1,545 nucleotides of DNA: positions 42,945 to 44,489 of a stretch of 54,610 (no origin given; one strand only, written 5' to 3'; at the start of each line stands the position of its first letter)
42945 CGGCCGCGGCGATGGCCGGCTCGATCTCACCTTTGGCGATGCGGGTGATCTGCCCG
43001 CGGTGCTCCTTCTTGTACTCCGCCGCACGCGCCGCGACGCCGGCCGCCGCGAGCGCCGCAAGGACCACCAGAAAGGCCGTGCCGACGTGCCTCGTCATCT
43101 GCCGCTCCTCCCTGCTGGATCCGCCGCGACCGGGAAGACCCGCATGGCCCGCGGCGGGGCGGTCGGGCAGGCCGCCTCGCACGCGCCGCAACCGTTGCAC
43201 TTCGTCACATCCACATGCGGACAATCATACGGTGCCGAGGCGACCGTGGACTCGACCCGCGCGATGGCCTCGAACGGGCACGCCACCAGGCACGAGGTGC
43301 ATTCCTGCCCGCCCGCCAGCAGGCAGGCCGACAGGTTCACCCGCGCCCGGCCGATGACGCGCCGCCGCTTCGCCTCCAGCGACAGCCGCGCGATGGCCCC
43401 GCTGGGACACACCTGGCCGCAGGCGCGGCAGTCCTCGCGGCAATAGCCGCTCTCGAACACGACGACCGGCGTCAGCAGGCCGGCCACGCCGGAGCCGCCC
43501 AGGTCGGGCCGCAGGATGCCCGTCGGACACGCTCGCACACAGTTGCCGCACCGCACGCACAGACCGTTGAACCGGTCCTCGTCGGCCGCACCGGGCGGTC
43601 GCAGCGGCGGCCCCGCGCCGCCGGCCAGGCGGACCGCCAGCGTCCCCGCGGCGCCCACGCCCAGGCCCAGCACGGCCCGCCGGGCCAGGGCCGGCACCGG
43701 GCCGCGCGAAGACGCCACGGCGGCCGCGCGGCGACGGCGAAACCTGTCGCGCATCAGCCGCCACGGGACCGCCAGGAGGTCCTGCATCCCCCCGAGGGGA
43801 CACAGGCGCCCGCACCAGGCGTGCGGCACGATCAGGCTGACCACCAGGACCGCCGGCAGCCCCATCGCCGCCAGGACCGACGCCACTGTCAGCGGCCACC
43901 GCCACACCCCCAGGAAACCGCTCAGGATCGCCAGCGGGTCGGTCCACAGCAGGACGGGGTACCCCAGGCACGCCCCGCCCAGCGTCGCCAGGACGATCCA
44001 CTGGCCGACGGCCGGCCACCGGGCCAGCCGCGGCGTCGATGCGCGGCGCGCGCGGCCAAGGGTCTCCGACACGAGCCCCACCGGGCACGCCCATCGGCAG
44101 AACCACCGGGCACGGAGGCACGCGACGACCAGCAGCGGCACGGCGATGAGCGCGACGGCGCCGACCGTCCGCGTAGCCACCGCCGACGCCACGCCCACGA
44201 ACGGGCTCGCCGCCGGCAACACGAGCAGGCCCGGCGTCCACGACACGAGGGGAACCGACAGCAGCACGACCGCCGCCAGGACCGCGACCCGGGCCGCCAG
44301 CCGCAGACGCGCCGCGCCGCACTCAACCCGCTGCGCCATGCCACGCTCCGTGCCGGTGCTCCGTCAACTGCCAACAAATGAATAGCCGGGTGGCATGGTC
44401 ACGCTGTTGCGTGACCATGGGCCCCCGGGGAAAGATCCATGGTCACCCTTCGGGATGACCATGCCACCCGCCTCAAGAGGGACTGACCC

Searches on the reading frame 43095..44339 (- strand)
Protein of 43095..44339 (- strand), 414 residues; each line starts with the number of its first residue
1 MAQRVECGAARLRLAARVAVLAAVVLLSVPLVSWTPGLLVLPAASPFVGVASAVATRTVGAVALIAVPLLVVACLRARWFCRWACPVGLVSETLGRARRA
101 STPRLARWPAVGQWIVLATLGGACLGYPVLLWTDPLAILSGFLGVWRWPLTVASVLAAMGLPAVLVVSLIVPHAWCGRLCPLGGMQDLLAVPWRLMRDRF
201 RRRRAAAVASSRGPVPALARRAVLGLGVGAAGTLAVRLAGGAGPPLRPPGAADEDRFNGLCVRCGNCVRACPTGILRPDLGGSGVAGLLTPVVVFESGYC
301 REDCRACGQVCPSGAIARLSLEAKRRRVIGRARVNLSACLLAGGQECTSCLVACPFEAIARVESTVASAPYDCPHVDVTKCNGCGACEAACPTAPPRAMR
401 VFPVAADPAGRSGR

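Call 32: find_related_loci(query=window:43095-44339:-, collection=metagenome_contigs, flank=8000)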
Query window:43095-44339:- (414 aa) in metagenome_contigs; peptide patterns used: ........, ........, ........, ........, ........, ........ (x = any residue, [..] = any of these).
181 stretches matched a pattern; 49 encode a relative of the query (tblastn E <= 1e-3); 49 distinct loci.
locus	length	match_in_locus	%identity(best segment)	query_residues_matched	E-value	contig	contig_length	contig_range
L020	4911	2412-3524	68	34-403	2e-147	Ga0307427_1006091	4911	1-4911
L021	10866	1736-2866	63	31-403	2e-140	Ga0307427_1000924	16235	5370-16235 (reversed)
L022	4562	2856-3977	63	34-403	7e-141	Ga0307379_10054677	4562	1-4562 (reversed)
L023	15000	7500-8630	64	31-403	3e-138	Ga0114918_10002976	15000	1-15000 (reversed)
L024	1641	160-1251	66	34-403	1e-146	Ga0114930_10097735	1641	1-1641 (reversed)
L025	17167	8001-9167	58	9-403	4e-134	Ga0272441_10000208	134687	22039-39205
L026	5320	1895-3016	63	34-403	5e-134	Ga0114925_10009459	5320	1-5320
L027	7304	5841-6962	64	34-403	5e-133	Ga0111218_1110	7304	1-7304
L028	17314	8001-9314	53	18-411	1e-131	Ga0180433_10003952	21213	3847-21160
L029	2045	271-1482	58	10-405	6e-134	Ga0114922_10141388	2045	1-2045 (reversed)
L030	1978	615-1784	59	11-407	9e-134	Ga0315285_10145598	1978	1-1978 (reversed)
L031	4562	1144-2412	57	1-411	2e-125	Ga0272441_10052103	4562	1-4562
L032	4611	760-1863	58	31-402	8e-125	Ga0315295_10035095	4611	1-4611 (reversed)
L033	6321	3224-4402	59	15-401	4e-123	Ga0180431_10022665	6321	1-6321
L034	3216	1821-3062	56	34-414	1e-126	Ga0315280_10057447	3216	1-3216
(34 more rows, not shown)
